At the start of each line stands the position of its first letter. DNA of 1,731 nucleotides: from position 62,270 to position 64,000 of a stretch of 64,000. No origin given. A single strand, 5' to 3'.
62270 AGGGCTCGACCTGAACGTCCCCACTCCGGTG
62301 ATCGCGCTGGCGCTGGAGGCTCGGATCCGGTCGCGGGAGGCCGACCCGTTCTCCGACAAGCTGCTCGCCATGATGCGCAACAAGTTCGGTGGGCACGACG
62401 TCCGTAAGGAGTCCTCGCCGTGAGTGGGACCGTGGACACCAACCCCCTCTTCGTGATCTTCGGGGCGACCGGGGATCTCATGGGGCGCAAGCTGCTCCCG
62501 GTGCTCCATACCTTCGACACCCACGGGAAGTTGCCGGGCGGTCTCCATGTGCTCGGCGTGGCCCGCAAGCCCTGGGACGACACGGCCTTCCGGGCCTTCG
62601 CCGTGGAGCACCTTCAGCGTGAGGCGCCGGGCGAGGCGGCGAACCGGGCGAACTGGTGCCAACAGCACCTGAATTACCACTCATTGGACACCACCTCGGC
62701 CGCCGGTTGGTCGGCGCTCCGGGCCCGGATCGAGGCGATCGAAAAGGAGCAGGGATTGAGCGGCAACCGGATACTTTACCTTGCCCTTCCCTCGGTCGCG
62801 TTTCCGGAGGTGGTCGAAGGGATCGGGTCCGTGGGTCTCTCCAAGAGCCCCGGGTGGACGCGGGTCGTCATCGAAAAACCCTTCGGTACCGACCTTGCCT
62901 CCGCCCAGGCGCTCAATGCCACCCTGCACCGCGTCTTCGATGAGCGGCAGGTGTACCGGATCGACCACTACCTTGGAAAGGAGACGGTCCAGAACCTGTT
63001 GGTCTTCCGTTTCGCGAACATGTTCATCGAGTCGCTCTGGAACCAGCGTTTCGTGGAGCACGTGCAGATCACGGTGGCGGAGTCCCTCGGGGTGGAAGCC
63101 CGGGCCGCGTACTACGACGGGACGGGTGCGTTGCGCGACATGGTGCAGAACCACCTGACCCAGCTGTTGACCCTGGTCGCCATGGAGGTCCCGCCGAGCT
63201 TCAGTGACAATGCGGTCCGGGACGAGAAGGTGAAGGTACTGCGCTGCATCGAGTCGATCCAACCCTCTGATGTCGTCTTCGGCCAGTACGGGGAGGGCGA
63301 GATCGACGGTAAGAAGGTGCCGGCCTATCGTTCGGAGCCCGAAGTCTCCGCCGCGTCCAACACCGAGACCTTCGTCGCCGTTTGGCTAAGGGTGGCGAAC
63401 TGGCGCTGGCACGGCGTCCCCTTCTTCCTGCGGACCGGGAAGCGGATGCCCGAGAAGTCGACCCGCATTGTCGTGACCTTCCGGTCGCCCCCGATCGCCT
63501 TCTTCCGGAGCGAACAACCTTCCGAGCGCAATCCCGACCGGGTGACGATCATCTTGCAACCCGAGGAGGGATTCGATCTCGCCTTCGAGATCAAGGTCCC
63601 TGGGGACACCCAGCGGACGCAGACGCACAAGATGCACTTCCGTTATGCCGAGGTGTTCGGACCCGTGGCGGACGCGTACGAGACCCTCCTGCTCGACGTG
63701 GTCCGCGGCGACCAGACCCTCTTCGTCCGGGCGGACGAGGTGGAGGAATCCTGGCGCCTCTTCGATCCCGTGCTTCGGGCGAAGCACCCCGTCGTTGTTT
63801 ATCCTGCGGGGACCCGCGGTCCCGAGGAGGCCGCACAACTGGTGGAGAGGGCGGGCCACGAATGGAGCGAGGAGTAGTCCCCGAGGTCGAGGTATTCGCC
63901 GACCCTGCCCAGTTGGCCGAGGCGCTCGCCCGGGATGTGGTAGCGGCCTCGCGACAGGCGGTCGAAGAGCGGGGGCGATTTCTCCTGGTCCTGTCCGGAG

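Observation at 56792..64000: Complete bacterial-type oxidative pentose-phosphate gene cluster in an archaeal context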

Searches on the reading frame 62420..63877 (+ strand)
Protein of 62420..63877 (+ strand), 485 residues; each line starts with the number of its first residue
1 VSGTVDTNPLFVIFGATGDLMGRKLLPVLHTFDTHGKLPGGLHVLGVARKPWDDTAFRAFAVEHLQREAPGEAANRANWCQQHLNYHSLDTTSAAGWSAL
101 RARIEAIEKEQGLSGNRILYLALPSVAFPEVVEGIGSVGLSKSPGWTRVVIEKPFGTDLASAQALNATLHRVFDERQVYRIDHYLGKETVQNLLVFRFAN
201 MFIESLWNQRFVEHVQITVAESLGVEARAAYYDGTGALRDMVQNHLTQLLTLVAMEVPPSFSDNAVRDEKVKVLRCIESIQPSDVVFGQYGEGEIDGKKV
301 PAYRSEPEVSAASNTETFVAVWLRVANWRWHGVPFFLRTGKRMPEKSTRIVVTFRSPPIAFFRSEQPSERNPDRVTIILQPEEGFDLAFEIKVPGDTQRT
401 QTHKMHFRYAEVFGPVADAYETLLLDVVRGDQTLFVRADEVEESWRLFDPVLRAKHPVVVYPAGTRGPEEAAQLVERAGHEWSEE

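Call 4: search_protein_families(library=pfam, proteins=[window:62420-63877:+])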
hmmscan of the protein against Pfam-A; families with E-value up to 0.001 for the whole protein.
window:62420-63877:+ (485 aa): 2 families
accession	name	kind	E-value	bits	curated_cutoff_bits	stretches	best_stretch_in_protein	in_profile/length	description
PF02781.21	G6PD_C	-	2.7e-113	378.4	27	1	194-482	1-295/296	Glucose-6-phosphate dehydrogenase, C-terminal domain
PF00479.28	G6PD_N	-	7.6e-57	193.4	22.1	1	12-192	1-183/183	Glucose-6-phosphate dehydrogenase, NAD binding domain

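Call 5: search_protein_families(library=ncbifam, proteins=[window:62420-63877:+])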
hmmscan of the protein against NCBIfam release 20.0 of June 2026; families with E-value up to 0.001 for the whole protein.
window:62420-63877:+ (485 aa): 3 families
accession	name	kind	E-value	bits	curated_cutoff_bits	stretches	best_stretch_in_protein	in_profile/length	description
TIGR00871.1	zwf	equivalog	2.8e-172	573.8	400.6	1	10-484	4-485/486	glucose-6-phosphate dehydrogenase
NF009492.0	PRK12853.1-3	equivalog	1e-125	420.4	428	1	6-477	7-466/472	glucose-6-phosphate dehydrogenase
NF004331.0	PRK05722.2-1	equivalog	4.6e-52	177.7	622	1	11-356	6-326/425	glucose-6-phosphate dehydrogenase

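Call 11: find_related_loci(query=window:62420-63877:+, collection=genome_contigs, flank=10000)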
Query window:62420-63877:+ (485 aa) in genome_contigs; peptide patterns used: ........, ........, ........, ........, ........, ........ (x = any residue, [..] = any of these).
600 stretches matched a pattern (row limit reached: there are more); 526 encode a relative of the query (tblastn E <= 1e-3); the best 80 are kept; 80 distinct loci.
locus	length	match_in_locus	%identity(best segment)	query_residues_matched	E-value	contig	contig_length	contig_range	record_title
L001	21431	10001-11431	60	10-485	0e+0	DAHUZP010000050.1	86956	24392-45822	MAG TPA_asm: Thermoplasmata archaeon isolate clean282 k141_64468, whole genome shotgun sequence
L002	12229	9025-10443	57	10-479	2e-176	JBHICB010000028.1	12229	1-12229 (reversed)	MAG: Candidatus Hydrothermarchaeales archaeon isolate FS_2_bin.2 NODE_590_length_12229_cov_4.636767, whole genome shotgu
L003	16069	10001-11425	55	10-483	1e-176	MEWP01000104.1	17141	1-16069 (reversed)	MAG: candidate division Zixibacteria bacterium RBG_16_53_22 RBG_16_scaffold_3689, whole genome shotgun sequence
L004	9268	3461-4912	56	4-482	1e-175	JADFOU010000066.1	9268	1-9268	MAG: candidate division TA06 bacterium isolate B6T1B8 B6T1B8_NODE15323, whole genome shotgun sequence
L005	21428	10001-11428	58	10-479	6e-175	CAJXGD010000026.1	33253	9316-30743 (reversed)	TPA_asm: uncultured bacterium isolate SRR4028170_bin.16_MetaBAT_v2.12.1_MAG genome assembly, contig: NODE_307_length_332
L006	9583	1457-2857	58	14-481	5e-174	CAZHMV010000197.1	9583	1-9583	MAG TPA_asm: uncultured Anaerolineales bacterium isolate binchicken_co172_219 genome assembly, contig: NODE_6538_length_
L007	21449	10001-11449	56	1-480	8e-174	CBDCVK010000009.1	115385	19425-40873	MAG: Terriglobia bacterium isolate fbd17eb3-4d9a-4a8b-b5d4-e7992758775e genome assembly, contig: contig_9, whole genome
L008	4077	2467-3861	58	10-475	6e-180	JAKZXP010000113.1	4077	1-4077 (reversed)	MAG: Terriglobia bacterium isolate Langseth_Bin_00166 Langseth_Bin_00166_000000000113, whole genome shotgun sequence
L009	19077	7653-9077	57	10-483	7e-173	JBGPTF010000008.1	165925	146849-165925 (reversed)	MAG: Terriglobia bacterium isolate OBJ1_062018_110_76 k141_2410967_length_165925_cov_42.5056, whole genome shotgun seque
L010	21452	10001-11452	53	1-482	4e-171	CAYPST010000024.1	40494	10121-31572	MAG TPA_asm: uncultured bacterium isolate SRP141376_co1_385 genome assembly, contig: NODE_2313_length_40494_cov_5.915403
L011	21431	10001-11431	55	9-484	3e-170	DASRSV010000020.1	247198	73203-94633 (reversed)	MAG TPA_asm: Thermoplasmata archaeon isolate SMAG_U6321 k141_642692, whole genome shotgun sequence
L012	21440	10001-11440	55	5-483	1e-169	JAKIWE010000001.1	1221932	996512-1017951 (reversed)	MAG: Thermoplasmata archaeon isolate AcS5-107 NODE_1_length_1221932_cov_20.113987, whole genome shotgun sequence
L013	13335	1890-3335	55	1-482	7e-169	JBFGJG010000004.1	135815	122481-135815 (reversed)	MAG: Gemmatimonadales bacterium isolate Mix_sand03.2021.01.D.106 k141_2553307_length_135815_cov_18.7993, whole genome sh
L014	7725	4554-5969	55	10-482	6e-169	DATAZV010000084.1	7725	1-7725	MAG TPA_asm: Burkholderiales bacterium isolate SMAG_U5714 k141_595161, whole genome shotgun sequence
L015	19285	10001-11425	55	10-485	1e-167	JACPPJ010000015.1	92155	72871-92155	MAG: Acidobacteria bacterium isolate NC_groundwater_624_Ag_B-0.1um_57_70 B_1_S1_Biohub_coassembly_k141_1301185, whole ge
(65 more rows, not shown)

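Call 12: find_homologous_proteins(query=window:62420-63877:+)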
Query window:62420-63877:+ (485 aa): 8000 proteins with E <= 0.001 among 8000 candidates; the best 120 are listed.
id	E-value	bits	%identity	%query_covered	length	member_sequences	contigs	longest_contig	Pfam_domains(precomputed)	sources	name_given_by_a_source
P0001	0.0e+0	1112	100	100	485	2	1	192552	PF02781.22,PF00479.29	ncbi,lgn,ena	-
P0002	9.5e-264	894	80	100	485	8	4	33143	PF02781.22,PF00479.29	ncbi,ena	-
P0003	1.2e-199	682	63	98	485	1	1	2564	PF02781.22,PF00479.29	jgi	jgi:glucose-6-phosphate 1-dehydrogenase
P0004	6.3e-197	673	62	98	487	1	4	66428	PF02781.22,PF00479.29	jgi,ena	-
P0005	2.6e-195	668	62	98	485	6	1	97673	PF02781.22,PF00479.29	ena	-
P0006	5.6e-193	660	61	98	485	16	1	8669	PF02781.22,PF00479.29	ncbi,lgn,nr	ncbi:MAG: glucose-6-phosphate dehydrogenase [Thermoplasmata archaeon]|nr:glucose-6-phosphate dehydro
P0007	1.5e-192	659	60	100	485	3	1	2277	PF02781.22,PF00479.29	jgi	jgi:glucose-6-phosphate 1-dehydrogenase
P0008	3.2e-192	658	62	98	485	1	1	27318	PF02781.22,PF00479.29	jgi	jgi:glucose-6-phosphate 1-dehydrogenase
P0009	3.9e-192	658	60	100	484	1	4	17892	PF02781.22,PF00479.29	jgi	jgi:glucose-6-phosphate 1-dehydrogenase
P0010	9.8e-192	656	61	98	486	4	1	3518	PF02781.22,PF00479.29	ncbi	-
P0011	1.1e-191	656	61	98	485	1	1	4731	PF02781.22,PF00479.29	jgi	jgi:glucose-6-phosphate 1-dehydrogenase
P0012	1.7e-191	655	60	99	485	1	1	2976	PF02781.22,PF00479.29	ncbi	-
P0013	2.4e-191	655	61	98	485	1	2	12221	PF02781.22,PF00479.29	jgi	jgi:glucose-6-phosphate 1-dehydrogenase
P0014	3.1e-191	655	60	98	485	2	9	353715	PF02781.22,PF00479.29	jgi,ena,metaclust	jgi:glucose-6-phosphate 1-dehydrogenase|metaclust:\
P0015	3.7e-191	654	61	98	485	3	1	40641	PF02781.22,PF00479.29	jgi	jgi:glucose-6-phosphate 1-dehydrogenase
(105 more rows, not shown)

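Call 14: find_encoding_contigs(protein=P0001, flank=10000, max_places=3)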
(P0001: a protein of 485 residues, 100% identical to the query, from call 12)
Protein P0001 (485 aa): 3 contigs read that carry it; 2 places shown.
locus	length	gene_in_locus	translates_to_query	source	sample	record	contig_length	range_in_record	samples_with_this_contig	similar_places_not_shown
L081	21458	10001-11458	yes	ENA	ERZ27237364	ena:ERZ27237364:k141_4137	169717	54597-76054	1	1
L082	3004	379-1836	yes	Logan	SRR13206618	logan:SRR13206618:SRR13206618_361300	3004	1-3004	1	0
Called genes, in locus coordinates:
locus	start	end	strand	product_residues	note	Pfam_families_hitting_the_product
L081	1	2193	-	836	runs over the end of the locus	PF02359:CDC48_N, PF02933:CDC48_2, PF05496:RuvB_N (weak), PF13191:AAA_16 (weak), PF00004:AAA, PF17862:AAA_lid_3, PF00004:AAA, PF17862:AAA_lid_3, +19 more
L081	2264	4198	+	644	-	PF19291:TREH_N, PF00723:Glyco_hydro_15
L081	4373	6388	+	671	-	PF00456:Transketolase_N, PF02779:Transket_pyr, PF02780:Transketolase_C, PF22613:Transketolase_C_1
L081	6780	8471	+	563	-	PF00342:PGI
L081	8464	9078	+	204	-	PF00702:Hydrolase, PF13419:HAD_2 (weak)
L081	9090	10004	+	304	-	PF03446:NAD_binding_2, PF03807:F420_oxidored (weak), PF00393:6PGD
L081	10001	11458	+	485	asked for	PF00479:G6PD_N, PF02781:G6PD_C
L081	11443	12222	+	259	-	PF01182:Glucosamine_iso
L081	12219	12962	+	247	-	PF00480:ROK (faint)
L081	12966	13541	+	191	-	PF13489:Methyltransf_23 (weak), PF01209:Ubie_methyltran, PF01135:PCMT (faint), PF06325:PrmA (weak), PF13847:Methyltransf_31, PF08241:Methyltransf_11, PF08242:Methyltransf_12, PF13649:Methyltransf_25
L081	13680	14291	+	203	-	PF00753:Lactamase_B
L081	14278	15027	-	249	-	PF01926:MMR_HSR1, PF02421:FeoB_N (weak), PF06858:NOG1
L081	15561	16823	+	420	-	-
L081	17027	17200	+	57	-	-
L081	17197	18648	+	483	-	PF00092:VWA, PF13519:VWA_2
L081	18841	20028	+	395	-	-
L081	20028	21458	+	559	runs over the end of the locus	-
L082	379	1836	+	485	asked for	PF00479:G6PD_N, PF02781:G6PD_C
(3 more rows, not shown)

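Call 35: find_encoding_contigs(protein=P0002, flank=10000, max_places=1)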
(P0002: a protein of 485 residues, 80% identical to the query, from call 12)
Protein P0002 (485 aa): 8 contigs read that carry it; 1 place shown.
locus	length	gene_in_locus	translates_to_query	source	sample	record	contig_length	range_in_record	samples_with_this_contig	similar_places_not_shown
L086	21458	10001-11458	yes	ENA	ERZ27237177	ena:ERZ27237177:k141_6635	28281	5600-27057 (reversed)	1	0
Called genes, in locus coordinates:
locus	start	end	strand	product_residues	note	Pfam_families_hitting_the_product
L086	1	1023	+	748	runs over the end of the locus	?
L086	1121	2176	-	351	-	-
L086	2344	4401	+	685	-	PF19291:TREH_N, PF00723:Glyco_hydro_15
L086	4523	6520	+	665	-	PF00456:Transketolase_N, PF02779:Transket_pyr, PF02780:Transketolase_C, PF22613:Transketolase_C_1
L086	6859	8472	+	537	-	PF00342:PGI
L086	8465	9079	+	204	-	PF00702:Hydrolase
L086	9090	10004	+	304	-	PF03446:NAD_binding_2, PF03807:F420_oxidored (weak), PF00393:6PGD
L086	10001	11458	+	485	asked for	PF00479:G6PD_N, PF02781:G6PD_C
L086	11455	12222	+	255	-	PF01182:Glucosamine_iso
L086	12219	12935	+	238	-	PF00480:ROK (faint)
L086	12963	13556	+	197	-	PF13489:Methyltransf_23 (weak), PF01209:Ubie_methyltran, PF02475:TRM5-TYW2_MTfase (weak), PF06325:PrmA, PF13847:Methyltransf_31, PF08241:Methyltransf_11, PF08242:Methyltransf_12, PF13649:Methyltransf_25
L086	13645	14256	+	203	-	PF00753:Lactamase_B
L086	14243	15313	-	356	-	PF17835:NOG1_N, PF01926:MMR_HSR1, PF02421:FeoB_N, PF06858:NOG1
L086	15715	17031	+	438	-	-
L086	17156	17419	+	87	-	-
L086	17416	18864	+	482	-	PF00092:VWA, PF13519:VWA_2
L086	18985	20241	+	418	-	-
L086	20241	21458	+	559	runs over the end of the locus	-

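Call 36: find_encoding_contigs(protein=P0005, flank=10000, max_places=1)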
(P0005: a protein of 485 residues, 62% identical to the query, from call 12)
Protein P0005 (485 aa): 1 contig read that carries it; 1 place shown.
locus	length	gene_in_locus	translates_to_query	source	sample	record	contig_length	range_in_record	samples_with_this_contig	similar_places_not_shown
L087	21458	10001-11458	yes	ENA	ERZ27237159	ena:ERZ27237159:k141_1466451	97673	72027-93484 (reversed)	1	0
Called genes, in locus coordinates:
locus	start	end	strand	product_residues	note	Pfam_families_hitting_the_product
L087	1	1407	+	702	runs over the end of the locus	-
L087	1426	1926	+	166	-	-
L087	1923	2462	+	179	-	-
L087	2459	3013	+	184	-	-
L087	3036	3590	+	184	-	-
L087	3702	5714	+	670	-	PF00456:Transketolase_N, PF02779:Transket_pyr, PF02780:Transketolase_C (weak), PF22613:Transketolase_C_1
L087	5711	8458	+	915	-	PF00923:TAL_FSA, PF00342:PGI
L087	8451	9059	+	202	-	PF00702:Hydrolase, PF13419:HAD_2, PF13242:Hydrolase_like (weak)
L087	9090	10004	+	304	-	PF03446:NAD_binding_2, PF03807:F420_oxidored (weak), PF00393:6PGD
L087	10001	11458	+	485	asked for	PF00479:G6PD_N, PF02781:G6PD_C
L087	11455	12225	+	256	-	PF01182:Glucosamine_iso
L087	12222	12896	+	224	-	PF00480:ROK (weak)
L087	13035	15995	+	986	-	PF00801:PKD (weak), PF18911:PKD_4 (weak), PF00801:PKD (weak), PF18911:PKD_4, PF00801:PKD, PF18911:PKD_4 (weak)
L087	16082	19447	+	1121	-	PF09286:Pro-kuma_activ, PF00801:PKD (weak), PF18911:PKD_4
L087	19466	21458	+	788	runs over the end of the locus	PF13620:CarboxypepD_reg (weak), PF00801:PKD, PF18911:PKD_4, PF00801:PKD, PF00801:PKD, PF18911:PKD_4, PF00801:PKD, PF18911:PKD_4, +1 more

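Call 37: find_encoding_contigs(protein=P0004, flank=10000, max_places=1)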
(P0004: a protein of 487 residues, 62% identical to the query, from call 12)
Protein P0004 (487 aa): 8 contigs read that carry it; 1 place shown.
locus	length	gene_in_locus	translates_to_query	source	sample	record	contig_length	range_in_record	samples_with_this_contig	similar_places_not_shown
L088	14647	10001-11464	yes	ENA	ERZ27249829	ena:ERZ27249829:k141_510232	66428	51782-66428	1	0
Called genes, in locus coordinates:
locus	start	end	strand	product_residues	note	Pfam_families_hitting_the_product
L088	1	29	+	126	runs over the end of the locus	-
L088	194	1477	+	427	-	PF00528:BPD_transp_1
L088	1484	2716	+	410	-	PF00528:BPD_transp_1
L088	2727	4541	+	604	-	PF00005:ABC_tran (weak), PF13304:AAA_21 (weak), PF00005:ABC_tran, PF08352:oligo_HPY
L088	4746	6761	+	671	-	PF00456:Transketolase_N, PF02779:Transket_pyr, PF02780:Transketolase_C, PF22613:Transketolase_C_1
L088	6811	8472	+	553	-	PF00342:PGI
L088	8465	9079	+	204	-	PF00702:Hydrolase, PF13419:HAD_2, PF13242:Hydrolase_like (weak)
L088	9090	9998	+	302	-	PF03446:NAD_binding_2, PF00393:6PGD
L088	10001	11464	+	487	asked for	PF00479:G6PD_N, PF02781:G6PD_C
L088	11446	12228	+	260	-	PF01182:Glucosamine_iso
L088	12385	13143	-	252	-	PF00480:ROK (faint)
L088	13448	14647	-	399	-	?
